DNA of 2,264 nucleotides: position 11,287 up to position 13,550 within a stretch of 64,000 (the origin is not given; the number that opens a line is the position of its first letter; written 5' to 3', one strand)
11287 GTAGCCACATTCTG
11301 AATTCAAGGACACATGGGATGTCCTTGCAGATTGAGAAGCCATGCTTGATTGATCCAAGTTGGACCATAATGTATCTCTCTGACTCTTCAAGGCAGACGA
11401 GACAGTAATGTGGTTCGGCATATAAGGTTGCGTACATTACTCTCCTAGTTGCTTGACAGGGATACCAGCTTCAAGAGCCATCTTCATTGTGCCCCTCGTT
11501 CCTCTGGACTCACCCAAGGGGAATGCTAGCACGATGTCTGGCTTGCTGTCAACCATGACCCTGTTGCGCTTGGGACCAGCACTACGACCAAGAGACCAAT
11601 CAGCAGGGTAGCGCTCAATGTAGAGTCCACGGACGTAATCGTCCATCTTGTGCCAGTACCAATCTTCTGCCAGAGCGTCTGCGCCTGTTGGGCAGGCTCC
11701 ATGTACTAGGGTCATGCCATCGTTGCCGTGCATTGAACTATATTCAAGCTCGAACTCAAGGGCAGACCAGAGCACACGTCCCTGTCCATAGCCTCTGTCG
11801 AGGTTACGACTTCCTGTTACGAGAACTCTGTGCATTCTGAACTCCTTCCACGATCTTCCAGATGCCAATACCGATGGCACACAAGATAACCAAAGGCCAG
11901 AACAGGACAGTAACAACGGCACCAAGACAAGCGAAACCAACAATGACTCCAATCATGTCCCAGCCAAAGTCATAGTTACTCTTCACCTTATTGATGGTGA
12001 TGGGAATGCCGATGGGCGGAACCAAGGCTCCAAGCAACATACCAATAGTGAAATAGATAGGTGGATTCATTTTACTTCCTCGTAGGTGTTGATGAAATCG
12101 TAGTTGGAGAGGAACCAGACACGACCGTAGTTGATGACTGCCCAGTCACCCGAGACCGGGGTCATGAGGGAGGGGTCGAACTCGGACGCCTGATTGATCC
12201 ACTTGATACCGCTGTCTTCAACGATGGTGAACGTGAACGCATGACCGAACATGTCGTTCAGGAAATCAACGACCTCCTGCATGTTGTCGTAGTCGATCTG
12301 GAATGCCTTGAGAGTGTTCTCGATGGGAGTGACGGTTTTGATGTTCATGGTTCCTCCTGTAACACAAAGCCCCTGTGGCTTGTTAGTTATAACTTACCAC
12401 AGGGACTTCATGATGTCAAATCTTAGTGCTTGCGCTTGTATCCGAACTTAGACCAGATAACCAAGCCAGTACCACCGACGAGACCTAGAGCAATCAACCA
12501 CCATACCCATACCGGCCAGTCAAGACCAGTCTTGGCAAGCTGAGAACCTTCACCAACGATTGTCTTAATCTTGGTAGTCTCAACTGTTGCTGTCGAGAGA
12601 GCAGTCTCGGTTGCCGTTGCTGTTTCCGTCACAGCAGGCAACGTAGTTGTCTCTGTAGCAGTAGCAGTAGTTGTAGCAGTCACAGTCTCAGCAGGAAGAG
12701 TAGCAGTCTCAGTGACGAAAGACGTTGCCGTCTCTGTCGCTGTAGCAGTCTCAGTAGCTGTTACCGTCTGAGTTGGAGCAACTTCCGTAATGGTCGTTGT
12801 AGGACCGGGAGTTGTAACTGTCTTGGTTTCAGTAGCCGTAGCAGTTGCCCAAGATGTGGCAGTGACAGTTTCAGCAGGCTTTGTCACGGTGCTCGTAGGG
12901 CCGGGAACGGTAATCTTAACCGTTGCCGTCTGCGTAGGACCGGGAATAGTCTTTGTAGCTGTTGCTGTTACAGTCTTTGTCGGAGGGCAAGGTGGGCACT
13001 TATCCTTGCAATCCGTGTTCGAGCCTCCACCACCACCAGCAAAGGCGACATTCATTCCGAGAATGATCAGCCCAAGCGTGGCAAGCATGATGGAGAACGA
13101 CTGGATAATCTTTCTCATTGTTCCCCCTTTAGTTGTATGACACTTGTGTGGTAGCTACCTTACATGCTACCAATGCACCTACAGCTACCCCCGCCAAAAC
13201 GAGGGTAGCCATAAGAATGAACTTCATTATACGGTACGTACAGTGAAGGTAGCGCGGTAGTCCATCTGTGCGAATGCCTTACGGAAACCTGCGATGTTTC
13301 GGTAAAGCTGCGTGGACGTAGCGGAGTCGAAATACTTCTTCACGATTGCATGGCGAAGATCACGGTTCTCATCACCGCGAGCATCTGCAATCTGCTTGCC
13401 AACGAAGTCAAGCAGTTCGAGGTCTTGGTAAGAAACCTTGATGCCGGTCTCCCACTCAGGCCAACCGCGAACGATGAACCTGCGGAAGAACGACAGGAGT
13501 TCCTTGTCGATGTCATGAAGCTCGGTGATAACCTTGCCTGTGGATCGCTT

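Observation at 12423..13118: Phage-encoded sortase substrate: secreted Thr/Ala/Glu-repeat protein with a C-terminal LAKTG cell-wall sorting signal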

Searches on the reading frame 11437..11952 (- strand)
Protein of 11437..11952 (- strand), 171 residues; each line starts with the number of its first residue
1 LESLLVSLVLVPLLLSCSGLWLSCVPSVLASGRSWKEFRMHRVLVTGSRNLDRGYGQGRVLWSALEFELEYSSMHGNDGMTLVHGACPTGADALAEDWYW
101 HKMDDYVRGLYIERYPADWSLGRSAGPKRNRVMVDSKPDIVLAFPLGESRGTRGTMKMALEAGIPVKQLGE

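Call 6: search_protein_families(library=pfam, proteins=[window:11437-11952:-], max_evalue=0.1)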
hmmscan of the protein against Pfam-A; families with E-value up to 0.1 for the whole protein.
window:11437-11952:- (171 aa): 2 families
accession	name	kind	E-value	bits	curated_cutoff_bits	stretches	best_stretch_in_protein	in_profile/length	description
PF10686.14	YAcAr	-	1.7e-09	37.8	28.2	1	42-121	2-65/66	YspA, cpYpsA-related SLOG family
PF11195.14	Tad2-like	-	0.098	13.6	25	0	34-99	20-71/73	Thoeris anti-defense 2-like domain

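Call 8: search_protein_families(library=phrogs, proteins=[window:11437-11952:-], max_evalue=0.01)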
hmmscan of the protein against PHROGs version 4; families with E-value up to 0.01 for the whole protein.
window:11437-11952:- (171 aa): 2 families
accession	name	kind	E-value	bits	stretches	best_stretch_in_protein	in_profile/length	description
phrog_289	-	other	4.4e-23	82.9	1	36-168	18-137/500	GTP-binding domain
phrog_16939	-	unknown function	2e-17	64.3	1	42-165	2-117/330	-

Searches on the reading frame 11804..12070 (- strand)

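Call 6: search_protein_families(library=pfam, proteins=[window:11804-12070:-], max_evalue=0.1)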
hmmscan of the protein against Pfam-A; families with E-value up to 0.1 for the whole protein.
window:11804-12070:- (88 aa): 0 families

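Call 8: search_protein_families(library=phrogs, proteins=[window:11804-12070:-], max_evalue=0.01)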
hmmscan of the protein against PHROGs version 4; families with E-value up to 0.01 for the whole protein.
window:11804-12070:- (88 aa): 1 family
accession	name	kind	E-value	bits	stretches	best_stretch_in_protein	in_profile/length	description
phrog_4198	-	unknown function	0.0065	17.7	1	37-86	10-56/98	-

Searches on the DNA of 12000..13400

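Call 88: search_rna_families(source=window, start=12000, end=13400, threshold=evalue, max_evalue=1)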
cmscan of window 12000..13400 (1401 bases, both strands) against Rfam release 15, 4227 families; matches with E-value up to 1: 1.
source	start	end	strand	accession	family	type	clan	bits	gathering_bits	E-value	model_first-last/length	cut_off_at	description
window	12886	12945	+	RF03827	mir-2229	Gene; miRNA;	-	19.1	65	0.67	1-62/62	no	mir-2229 microRNA precursor family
